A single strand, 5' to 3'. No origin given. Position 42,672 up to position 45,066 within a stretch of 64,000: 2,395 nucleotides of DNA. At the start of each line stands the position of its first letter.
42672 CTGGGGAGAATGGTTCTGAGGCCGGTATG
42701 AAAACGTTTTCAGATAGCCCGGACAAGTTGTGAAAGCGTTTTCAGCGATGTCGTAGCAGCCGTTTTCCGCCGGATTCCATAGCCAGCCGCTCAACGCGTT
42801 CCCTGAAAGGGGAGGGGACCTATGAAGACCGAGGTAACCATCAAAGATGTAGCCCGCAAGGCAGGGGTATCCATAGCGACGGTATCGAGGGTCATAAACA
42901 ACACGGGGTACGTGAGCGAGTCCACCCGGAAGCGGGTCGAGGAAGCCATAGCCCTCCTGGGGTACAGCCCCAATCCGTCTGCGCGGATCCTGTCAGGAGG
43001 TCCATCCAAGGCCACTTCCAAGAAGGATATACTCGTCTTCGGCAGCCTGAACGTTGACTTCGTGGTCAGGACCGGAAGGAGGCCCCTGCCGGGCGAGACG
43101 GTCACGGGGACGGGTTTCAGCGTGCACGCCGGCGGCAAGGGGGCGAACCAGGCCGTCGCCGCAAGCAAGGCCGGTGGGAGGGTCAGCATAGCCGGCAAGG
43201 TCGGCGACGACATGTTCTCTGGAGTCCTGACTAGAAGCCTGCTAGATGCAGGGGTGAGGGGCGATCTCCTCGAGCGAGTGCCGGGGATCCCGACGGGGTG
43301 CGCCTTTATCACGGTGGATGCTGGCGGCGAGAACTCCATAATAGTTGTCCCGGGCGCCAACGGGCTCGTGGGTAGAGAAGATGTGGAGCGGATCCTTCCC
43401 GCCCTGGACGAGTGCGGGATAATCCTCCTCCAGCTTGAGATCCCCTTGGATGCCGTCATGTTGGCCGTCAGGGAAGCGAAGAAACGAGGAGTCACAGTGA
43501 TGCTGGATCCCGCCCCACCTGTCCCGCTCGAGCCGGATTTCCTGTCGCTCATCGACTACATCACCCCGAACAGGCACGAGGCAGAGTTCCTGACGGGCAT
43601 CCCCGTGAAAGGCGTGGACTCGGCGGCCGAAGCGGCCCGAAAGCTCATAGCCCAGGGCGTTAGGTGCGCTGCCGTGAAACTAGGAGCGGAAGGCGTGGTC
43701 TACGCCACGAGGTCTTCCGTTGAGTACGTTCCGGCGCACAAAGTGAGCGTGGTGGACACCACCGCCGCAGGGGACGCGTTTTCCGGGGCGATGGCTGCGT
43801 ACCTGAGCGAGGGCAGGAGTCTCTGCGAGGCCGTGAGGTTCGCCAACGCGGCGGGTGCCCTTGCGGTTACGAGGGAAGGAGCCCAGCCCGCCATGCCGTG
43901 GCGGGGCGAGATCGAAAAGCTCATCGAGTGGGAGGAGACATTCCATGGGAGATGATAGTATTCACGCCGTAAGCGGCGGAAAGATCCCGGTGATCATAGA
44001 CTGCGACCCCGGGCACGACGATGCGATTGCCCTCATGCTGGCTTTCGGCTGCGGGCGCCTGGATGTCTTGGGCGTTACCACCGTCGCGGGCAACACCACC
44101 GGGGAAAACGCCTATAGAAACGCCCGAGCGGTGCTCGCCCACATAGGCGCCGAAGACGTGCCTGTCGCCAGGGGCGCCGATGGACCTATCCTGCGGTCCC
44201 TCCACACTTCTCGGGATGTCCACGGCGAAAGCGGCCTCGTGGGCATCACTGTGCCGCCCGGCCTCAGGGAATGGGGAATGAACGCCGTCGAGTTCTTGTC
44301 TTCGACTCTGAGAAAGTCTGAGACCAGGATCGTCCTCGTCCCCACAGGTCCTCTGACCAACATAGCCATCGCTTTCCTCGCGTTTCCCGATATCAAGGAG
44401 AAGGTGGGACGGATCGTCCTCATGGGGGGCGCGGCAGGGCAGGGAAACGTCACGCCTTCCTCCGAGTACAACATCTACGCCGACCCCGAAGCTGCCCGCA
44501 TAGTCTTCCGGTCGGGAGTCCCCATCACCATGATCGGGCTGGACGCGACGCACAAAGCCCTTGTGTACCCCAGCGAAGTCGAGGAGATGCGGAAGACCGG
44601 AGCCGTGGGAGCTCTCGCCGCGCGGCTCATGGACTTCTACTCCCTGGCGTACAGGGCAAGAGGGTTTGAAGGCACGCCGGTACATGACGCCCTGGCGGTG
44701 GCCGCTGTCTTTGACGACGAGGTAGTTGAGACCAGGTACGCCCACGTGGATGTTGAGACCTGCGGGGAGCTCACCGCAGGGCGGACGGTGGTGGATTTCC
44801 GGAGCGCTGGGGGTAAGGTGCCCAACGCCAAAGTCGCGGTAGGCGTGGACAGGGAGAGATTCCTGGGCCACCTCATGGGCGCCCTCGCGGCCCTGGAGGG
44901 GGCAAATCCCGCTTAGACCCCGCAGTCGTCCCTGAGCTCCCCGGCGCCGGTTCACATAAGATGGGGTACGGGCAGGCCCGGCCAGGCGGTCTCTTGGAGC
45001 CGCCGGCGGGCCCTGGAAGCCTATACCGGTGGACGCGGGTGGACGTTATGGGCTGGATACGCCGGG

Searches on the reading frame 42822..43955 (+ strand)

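Call 28: search_protein_families(library=pfam, proteins=[window:42822-43955:+], max_evalue=0.001)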
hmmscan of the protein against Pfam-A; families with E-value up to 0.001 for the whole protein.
window:42822-43955:+ (377 aa): 4 families
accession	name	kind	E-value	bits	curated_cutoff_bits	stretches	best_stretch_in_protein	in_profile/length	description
PF00294.29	PfkB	-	5.8e-67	226.6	25.8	1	68-360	2-301/302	pfkB family carbohydrate kinase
PF00356.27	LacI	-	6e-23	80.8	27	1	6-51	1-46/46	Bacterial regulatory proteins, lacI family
PF08543.17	Phos_pyr_kin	-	5.4e-13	49.3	27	1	236-343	112-226/246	Phosphomethylpyrimidine kinase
PF01256.23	Carb_kinase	-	6e-05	23.1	27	1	247-346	120-217/242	NAD(P)H-hydrate dehydratase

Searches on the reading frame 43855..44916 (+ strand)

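Call 28: search_protein_families(library=pfam, proteins=[window:43855-44916:+], max_evalue=0.001)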
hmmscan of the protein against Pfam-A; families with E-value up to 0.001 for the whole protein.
window:43855-44916:+ (353 aa): 1 family
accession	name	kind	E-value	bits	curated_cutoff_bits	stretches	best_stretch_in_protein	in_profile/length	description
PF01156.24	IU_nuc_hydro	-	8.7e-98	328.1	34.2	1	46-337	1-296/297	Inosine-uridine preferring nucleoside hydrolase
